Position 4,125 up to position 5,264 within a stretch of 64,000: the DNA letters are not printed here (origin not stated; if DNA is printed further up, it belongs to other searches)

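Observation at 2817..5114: Gene pair: wHTH-AAA ATPase followed by a Fic-fold protein whose catalytic motif is degenerate (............)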

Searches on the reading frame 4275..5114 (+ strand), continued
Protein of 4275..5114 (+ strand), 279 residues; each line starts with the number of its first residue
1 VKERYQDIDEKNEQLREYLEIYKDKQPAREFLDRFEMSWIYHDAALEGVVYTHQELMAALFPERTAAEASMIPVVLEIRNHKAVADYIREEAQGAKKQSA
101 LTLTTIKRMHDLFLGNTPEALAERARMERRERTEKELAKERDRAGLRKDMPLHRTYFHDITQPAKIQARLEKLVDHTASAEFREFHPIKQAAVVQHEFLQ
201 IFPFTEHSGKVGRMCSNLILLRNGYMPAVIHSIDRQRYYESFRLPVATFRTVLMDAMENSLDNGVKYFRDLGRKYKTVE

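Call 20: search_protein_families(library=pfam, proteins=[P0280, P0297, P0304, P0308, P0290, P0252, P0337, P0321, P0283, P0313], max_evalue=0.01)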
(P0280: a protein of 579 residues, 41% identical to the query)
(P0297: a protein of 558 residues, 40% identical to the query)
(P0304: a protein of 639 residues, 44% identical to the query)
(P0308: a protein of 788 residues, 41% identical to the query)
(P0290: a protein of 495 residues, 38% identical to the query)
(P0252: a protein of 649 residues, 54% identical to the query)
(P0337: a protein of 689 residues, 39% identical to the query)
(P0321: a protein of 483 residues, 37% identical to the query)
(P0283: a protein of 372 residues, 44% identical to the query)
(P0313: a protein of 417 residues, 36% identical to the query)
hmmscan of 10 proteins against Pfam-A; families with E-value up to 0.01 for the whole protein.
P0280 (579 aa): 1 family
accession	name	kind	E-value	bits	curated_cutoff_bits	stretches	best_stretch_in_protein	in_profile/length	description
PF02661.23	Fic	-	8.2e-10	39.8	24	1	420-519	2-93/93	Fic/DOC family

P0297 (558 aa): 1 family
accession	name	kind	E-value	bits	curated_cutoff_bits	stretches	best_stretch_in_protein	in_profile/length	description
PF02661.23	Fic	-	1.3e-08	36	24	1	421-498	21-93/93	Fic/DOC family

P0304 (639 aa): 1 family
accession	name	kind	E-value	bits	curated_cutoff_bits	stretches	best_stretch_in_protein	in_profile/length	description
PF02661.23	Fic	-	1.5e-09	39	24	1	480-579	2-93/93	Fic/DOC family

P0308 (788 aa): 4 families
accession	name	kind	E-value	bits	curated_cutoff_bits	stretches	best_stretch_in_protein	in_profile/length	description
PF01256.23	Carb_kinase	-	8.9e-28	97.8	27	1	142-275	1-133/242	NAD(P)H-hydrate dehydratase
PF03853.21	YjeF_N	-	8.4e-22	78.4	24.9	1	4-82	91-169/169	YjeF-related protein N-terminus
PF02661.23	Fic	-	8.7e-09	36.6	24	1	640-727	14-93/93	Fic/DOC family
PF09731.14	Mitofilin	-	0.0085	15.5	27.4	0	363-624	57-311/614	Mitochondrial inner membrane protein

P0290 (495 aa): 2 families
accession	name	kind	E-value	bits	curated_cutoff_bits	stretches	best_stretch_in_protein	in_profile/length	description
PF02661.23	Fic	-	3e-11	44.5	24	1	337-437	2-93/93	Fic/DOC family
PF08448.16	PAS_4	-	0.0022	18.6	23.1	1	372-432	39-99/110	PAS fold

P0252 (649 aa): 1 family
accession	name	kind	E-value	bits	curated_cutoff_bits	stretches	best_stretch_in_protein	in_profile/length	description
PF02661.23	Fic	-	1.1e-06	29.9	24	1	161-220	37-93/93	Fic/DOC family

P0337 (689 aa): 1 family
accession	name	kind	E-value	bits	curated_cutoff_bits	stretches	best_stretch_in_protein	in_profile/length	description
PF02661.23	Fic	-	3.2e-11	44.3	24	1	531-629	3-93/93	Fic/DOC family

P0321 (483 aa): 1 family
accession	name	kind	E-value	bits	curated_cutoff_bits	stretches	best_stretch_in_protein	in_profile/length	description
PF02661.23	Fic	-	9.9e-09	36.4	24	1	327-426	2-93/93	Fic/DOC family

P0283 (372 aa): 1 family
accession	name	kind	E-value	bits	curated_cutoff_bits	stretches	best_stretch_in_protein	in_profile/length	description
PF02661.23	Fic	-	3.9e-09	37.7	24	1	213-312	2-93/93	Fic/DOC family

P0313 (417 aa): 1 family
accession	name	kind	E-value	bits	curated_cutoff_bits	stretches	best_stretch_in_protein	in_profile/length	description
PF02661.23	Fic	-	6.1e-09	37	24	1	97-197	2-93/93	Fic/DOC family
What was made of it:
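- No fusion of the two families was seen among the long clade members tested (call 20).
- Tried and rejected: One had an N-terminal NAD(P)H-hydrate dehydratase, and the others had no Pfam domain in the extension (call 20).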

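Call 27: find_related_loci(query=A2, collection=genome_contigs, flank=8000)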
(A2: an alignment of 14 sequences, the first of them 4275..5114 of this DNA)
Query A2 (279 aa) in genome_contigs; peptide patterns used: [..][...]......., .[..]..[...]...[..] (x = any residue, [..] = any of these).
600 stretches matched a pattern (row limit reached: there are more); 587 encode a relative of the query (tblastn E <= 1e-3); the best 80 are kept; 80 distinct loci.
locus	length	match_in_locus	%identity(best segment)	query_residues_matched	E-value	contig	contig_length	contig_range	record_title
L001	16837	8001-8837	99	1-279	0e+0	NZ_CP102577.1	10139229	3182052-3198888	Corallococcus exercitus strain SDU142 chromosome, complete genome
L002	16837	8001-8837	98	1-279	0e+0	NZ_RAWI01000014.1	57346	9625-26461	Corallococcus praedator strain CA031B NODE_14_57346_cov_33.701, whole genome shotgun sequence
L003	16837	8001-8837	98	1-279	0e+0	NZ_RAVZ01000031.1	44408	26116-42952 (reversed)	Corallococcus terminator strain CA054A NODE_31_44408_cov_32.3031, whole genome shotgun sequence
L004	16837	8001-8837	98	1-279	0e+0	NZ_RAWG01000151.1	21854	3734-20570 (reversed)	Corallococcus sicarius strain CA040B NODE_151_21854_cov_53.3556, whole genome shotgun sequence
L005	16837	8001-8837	98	1-279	0e+0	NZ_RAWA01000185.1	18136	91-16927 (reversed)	Corallococcus sp. CA053C NODE_185_18136_cov_25.3966, whole genome shotgun sequence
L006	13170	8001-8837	98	1-279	0e+0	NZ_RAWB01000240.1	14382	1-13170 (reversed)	Corallococcus llansteffanensis strain CA051B NODE_240_14382_cov_14.6861, whole genome shotgun sequence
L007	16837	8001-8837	97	1-279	0e+0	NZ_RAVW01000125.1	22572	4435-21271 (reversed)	Corallococcus exercitus strain AB043A NODE_125_22572_cov_10.6818_ID_16623, whole genome shotgun sequence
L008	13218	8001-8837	91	1-279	4e-166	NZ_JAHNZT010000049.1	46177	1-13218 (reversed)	Citreicoccus inhibens strain M34 NODE_49_length_46177_cov_15.511053, whole genome shotgun sequence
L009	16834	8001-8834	90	1-278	3e-161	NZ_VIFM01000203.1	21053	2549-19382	Myxococcus llanfairpwllgwyngyllgogerychwyrndrobwllllantysiliogogogochensis strain AM401 NODE_203_length_21053_cov_34.461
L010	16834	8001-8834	90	1-278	2e-161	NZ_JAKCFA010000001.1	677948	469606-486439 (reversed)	Myxococcus qinghaiensis strain QH3KD-4-1 gnl_ICJDIIDJ_1, whole genome shotgun sequence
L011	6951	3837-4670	89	1-278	4e-161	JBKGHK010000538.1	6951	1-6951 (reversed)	Pyxidicoccus sp. 3LFB2 NODE_538_length_6951_cov_84.603828, whole genome shotgun sequence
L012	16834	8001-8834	89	1-278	2e-160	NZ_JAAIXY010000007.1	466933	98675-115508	Myxococcus eversor strain AB053B NODE_7_length_466933_cov_13.8355, whole genome shotgun sequence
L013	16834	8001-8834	89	1-278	1e-159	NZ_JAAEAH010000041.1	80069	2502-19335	Myxococcus sp. CA023 NODE_41_length_80069_cov_61.0306, whole genome shotgun sequence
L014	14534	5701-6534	89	1-278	1e-159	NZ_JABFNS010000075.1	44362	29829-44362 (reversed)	Myxococcus xanthus strain AM003 NODE_75_length_44362_cov_37.0888, whole genome shotgun sequence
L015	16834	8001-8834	88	1-278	3e-159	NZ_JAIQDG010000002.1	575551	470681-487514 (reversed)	Myxococcus sp. RHSTA-1-4 NODE_2_length_575551_cov_152.424162, whole genome shotgun sequence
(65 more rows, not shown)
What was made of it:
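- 4275..5114 (+): Gene for a 279-aa class-II-type (FICD-like) Fic-fold protein that lacks the catalytic histidine. 64-99% identical orthologues in 80 genomes (call 27).
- Tried and rejected: I repeated it with 14 closer sequences (call 27).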

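Call 29: find_encoding_contigs(protein=P0254, flank=6000, max_places=4)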
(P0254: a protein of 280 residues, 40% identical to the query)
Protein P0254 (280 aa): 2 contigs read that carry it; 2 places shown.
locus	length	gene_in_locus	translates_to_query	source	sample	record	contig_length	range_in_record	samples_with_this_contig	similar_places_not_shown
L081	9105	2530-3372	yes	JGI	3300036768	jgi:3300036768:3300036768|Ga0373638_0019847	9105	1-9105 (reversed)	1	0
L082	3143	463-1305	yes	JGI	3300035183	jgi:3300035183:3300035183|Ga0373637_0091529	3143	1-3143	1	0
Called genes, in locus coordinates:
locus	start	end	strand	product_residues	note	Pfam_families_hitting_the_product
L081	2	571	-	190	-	?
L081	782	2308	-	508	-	-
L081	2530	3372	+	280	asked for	PF02661:Fic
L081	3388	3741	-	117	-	PF00881:Nitroreductase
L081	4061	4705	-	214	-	-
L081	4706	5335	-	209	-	PF02581:TMP-TENI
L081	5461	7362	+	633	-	PF09852:DUF2079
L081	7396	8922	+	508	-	-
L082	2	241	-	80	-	?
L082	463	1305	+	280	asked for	PF02661:Fic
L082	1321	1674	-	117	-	PF00881:Nitroreductase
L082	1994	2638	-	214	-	-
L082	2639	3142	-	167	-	?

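Call 30: find_encoding_contigs(protein=P0246, flank=6000, max_places=4)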
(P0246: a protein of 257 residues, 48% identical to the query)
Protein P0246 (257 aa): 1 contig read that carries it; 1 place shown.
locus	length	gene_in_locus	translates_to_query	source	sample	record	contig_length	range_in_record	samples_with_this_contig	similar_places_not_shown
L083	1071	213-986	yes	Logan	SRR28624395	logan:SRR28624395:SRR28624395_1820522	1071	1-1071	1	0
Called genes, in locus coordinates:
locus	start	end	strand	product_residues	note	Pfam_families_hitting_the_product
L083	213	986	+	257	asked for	PF02661:Fic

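Call 31: find_encoding_contigs(protein=P0250, flank=6000, max_places=4)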
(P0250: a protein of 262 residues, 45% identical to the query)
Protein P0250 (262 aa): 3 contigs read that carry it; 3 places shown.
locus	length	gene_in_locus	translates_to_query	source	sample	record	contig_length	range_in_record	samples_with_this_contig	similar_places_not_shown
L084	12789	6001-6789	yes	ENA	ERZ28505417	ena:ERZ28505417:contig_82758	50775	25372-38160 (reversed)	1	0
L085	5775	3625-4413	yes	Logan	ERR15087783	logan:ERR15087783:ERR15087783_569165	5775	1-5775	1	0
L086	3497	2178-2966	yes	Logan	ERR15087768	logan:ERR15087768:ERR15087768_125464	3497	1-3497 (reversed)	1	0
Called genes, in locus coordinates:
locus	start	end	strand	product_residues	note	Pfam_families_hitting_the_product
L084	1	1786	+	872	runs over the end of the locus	PF00912:Transgly, PF17092:PCB_OB, PF00905:Transpeptidase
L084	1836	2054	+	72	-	-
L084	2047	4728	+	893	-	PF00521:DNA_topoisoIV, PF03989:DNA_gyraseA_C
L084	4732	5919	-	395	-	PF12697:Abhydrolase_6 (weak), PF00561:Abhydrolase_1 (weak), PF02089:Palm_thioest (faint), PF24096:DUF7379 (weak)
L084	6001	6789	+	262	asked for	PF02661:Fic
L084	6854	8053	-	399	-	-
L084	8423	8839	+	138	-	PF00072:Response_reg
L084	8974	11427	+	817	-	-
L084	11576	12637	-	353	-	PF03462:PCRF, PF00472:RF-1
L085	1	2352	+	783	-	?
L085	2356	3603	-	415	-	PF00561:Abhydrolase_1 (weak), PF02089:Palm_thioest (faint), PF24096:DUF7379 (weak)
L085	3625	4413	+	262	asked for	PF02661:Fic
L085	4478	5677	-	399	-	-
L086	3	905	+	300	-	?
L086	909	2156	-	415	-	PF00561:Abhydrolase_1 (weak), PF02089:Palm_thioest (faint), PF24096:DUF7379 (weak)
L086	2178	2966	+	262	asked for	PF02661:Fic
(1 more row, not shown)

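Call 32: find_encoding_contigs(protein=P0280, flank=6000, max_places=4)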
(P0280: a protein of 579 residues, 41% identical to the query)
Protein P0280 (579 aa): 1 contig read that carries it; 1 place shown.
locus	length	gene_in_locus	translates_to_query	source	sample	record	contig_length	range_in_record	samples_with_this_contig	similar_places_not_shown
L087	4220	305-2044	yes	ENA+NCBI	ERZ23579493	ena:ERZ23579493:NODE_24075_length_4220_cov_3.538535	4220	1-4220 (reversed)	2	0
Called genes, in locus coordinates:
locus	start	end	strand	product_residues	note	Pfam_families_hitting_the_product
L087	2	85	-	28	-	?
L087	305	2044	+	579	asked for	PF02661:Fic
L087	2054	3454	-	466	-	PF02321:OEP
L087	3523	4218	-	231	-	?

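Call 43: find_encoding_contigs(protein=P0258, flank=6000, max_places=3)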
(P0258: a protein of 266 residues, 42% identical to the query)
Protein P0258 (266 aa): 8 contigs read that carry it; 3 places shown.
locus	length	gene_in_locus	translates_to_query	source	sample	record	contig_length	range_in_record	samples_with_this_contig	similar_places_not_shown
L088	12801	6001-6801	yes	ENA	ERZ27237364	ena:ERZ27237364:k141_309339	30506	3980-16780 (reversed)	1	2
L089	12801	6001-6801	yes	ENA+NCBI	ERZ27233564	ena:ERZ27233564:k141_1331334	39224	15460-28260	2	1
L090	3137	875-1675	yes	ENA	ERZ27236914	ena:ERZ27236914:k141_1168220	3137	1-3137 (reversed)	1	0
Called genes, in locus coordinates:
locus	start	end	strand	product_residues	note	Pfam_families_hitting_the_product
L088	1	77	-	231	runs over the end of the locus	-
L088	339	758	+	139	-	-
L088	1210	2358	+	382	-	PF13506:Glyco_transf_21, PF13641:Glyco_tranf_2_3, PF13632:Glyco_trans_2_3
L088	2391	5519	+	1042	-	PF13442:Cytochrome_CBB3, PF14522:Cytochrome_C7 (faint), PF14537:Cytochrom_c3_2 (faint), PF00034:Cytochrom_C, PF13442:Cytochrome_CBB3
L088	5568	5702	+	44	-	-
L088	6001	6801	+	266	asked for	PF02661:Fic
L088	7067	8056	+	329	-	PF01551:Peptidase_M23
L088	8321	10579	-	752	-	-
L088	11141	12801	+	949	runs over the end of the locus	PF07517:SecA_DEAD, PF00270:DEAD (weak), PF01043:SecA_PP_bind, PF21090:P-loop_SecA, PF07516:SecA_SW, PF02810:SEC-C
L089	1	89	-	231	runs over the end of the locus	-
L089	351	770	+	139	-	-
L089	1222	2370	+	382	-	PF13506:Glyco_transf_21, PF13641:Glyco_tranf_2_3, PF13632:Glyco_trans_2_3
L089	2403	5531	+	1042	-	PF13442:Cytochrome_CBB3, PF14522:Cytochrome_C7 (faint), PF14537:Cytochrom_c3_2 (faint), PF00034:Cytochrom_C, PF13442:Cytochrome_CBB3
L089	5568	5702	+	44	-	-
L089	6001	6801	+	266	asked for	PF02661:Fic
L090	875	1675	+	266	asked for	PF02661:Fic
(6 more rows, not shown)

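Call 44: predict_structure(alignment_id=A1)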
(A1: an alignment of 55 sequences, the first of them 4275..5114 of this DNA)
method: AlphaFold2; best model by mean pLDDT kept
length: 279 residues; sequences in the alignment: 55
mean_pLDDT: 92.2   pTM: 0.90
mean pLDDT of the five models: 92.2, 92.0, 91.8, 91.8, 91.7
residues with pLDDT >= 90: 226; 70-90: 33; 50-70: 18; < 50: 2
segments of 3 or more residues with pLDDT < 50: none
pLDDT, mean of each block of 10 residues (from residue 1): 95 97 94 98 97 97 92 95 97 88 96 89 77 63 78 81 96 98 98 98 96 98 98 97 98 98 97 74
secondary structure, 60 per line:
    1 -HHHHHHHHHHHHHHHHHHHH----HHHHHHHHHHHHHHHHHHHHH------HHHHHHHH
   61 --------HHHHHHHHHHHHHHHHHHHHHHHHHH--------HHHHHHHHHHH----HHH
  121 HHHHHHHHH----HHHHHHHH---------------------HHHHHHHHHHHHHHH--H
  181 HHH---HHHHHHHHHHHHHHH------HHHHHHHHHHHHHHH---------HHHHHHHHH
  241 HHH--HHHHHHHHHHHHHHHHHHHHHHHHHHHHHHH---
elements in order: H2-21 H26-46 H53-60 H69-94 H103-113 H118-129 H134-141 H163-177 H180-183 H187-201 H208-222 H232-243 H246-276

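Call 47: fold_search(model_id=the predicted structure, library=pdb)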
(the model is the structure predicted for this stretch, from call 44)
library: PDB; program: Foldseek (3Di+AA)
matches with E <= 10: 239; with E <= 0.001: 49
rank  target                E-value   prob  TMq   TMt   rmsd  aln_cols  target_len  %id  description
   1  6i7k                  3.5e-10  1.00  0.76  0.64   3.1       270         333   21  Crystal structure of monomeric FICD mutant L258D complexed with MgATP (released 2019-09-25)
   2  6i7l                  4.8e-10  1.00  0.77  0.65   3.1       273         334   21  Crystal structure of monomeric FICD mutant L258D complexed with MgAMP-PNP (released 2019-09-25)
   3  6i7g_B                4.8e-10  1.00  0.77  0.64   3.4       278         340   20  Crystal structure of dimeric wild type FICD complexed with ATP (released 2019-09-25)
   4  4u04_B                5.5e-10  1.00  0.72  0.63   3.1       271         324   21  Structure of a eukaryotic fic domain containing protein (released 2014-12-10)
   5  4u0u_A                6.3e-10  1.00  0.78  0.66   2.9       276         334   21  Wild type eukaryotic fic domain containing protein with ADP (released 2014-12-10)
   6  6i7h                  7.3e-10  1.00  0.75  0.64   3.5       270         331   21  Crystal structure of dimeric FICD mutant K256S (released 2019-09-25)
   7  9yz5_A                8.7e-10  1.00  0.76  0.65   3.1       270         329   21  human FicD bound with farnesyl pyrophosphate (released 2026-02-25)
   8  4u04_A                9.6e-10  1.00  0.71  0.63   3.2       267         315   20  Structure of a eukaryotic fic domain containing protein (released 2014-12-10)
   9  6i7i                  1.2e-09  1.00  0.72  0.61   4.1       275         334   20  Crystal structure of dimeric FICD mutant K256A complexed with MgATP (released 2019-09-25)
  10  4u0z_C                2.1e-09  1.00  0.76  0.65   3.5       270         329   21  Eukaryotic Fic Domain containing protein with bound APCPP (released 2014-12-10)
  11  6zmd_B                2.1e-09  1.00  0.73  0.62   3.8       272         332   20  Crystal structure of HYPE covalently tethered to BiP bound to AMP-PNP (released 2021-04-14)
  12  4u0z_F                2.2e-09  1.00  0.72  0.63   3.6       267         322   20  Eukaryotic Fic Domain containing protein with bound APCPP (released 2014-12-10)
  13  4u0z_B                2.3e-09  1.00  0.73  0.63   3.7       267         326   20  Eukaryotic Fic Domain containing protein with bound APCPP (released 2014-12-10)
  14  4u0z_D                2.6e-09  1.00  0.74  0.64   3.5       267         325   20  Eukaryotic Fic Domain containing protein with bound APCPP (released 2014-12-10)
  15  4u0z_A                2.6e-09  1.00  0.72  0.63   3.6       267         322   20  Eukaryotic Fic Domain containing protein with bound APCPP (released 2014-12-10)
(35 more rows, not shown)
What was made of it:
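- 4275..5114 (+): Model pLDDT 92, TM 0.77 to FICD (calls 44, 47).
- On Fic/Fido fold (Pfam PF02661): Foldseek TM 0.76-0.78 to FICD structures over about 270 columns (calls 44, 47).
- Checked: The AlphaFold model (mean pLDDT 92.2, pTM 0.90) matches FICD/HYPE crystal structures over the full length (Foldseek E 3.5e-10, TM 0.76-0.78) (calls 44, 47).
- Model pLDDT 92 with TM 0.76-0.78 to FICD structures (calls 44, 47).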

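Call 53: list_cluster_members(proteins=[P0243, P0244, P0250, P0254, P0258, P0280, P0290, P0304, P0314, P0366])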
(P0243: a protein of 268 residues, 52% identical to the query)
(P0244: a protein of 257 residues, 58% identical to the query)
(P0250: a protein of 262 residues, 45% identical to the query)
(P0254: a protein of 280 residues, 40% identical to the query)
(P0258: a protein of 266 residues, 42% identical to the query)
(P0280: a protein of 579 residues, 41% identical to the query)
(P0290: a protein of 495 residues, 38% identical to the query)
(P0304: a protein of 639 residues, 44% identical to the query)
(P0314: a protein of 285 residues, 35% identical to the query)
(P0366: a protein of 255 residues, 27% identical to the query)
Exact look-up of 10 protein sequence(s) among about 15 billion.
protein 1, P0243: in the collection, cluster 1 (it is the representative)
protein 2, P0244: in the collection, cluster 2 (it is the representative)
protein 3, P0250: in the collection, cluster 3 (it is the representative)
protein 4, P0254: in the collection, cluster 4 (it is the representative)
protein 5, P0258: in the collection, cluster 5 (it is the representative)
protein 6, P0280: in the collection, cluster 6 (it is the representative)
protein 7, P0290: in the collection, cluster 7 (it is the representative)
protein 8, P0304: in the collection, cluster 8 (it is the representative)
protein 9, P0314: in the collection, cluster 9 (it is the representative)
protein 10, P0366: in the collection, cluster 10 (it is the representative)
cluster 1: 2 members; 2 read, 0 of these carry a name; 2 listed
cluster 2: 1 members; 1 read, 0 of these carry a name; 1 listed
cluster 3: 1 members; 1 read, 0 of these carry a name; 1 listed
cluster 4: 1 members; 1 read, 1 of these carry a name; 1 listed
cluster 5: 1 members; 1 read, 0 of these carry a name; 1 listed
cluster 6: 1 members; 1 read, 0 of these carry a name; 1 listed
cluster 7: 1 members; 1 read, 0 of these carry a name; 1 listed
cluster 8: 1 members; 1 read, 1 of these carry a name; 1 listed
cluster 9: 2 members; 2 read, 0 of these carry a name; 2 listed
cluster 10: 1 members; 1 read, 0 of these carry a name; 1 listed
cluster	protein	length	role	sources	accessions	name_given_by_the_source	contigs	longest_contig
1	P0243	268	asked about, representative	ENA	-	-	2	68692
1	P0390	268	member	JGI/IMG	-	-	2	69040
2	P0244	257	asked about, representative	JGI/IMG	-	-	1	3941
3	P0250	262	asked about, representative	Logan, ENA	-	-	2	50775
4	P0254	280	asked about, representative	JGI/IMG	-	Fic family protein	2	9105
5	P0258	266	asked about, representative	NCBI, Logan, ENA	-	-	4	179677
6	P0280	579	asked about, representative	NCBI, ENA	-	-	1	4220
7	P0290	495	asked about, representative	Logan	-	-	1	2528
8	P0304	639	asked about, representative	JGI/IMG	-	hypothetical protein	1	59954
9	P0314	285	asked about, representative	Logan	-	-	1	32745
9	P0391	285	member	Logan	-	-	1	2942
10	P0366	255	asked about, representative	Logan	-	-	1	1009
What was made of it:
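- Tried and rejected: list_cluster_members gave no organism names for distant representatives (call 53).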

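Call 55: find_encoding_contigs(protein=P0243, flank=8000, max_places=2)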
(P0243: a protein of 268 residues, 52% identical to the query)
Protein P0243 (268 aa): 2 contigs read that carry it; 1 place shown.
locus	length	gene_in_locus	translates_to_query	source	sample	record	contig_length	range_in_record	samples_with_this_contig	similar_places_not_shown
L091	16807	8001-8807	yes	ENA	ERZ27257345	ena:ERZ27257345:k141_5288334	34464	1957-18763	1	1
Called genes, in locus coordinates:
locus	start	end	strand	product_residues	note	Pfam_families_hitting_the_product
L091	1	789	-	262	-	-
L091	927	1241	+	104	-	-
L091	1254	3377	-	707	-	-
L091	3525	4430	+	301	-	-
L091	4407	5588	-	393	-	PF13356:Arm-DNA-bind_3, PF22022:Phage_int_M, PF00589:Phage_integrase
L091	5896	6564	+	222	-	-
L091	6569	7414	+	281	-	PF01695:IstB_IS21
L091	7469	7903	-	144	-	PF00072:Response_reg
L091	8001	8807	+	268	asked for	PF02661:Fic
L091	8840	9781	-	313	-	PF00069:Pkinase, PF07714:PK_Tyr_Ser-Thr, PF03109:ABC1 (faint)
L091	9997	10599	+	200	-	PF01812:5-FTHF_cyc-lig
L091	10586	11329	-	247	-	PF03767:Acid_phosphat_B (weak)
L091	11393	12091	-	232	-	-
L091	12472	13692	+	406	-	PF13103:TonB_2 (weak), PF03544:TonB_C (weak)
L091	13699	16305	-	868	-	PF02739:5_3_exonuc_N, PF01367:5_3_exonuc, PF00476:DNA_pol_A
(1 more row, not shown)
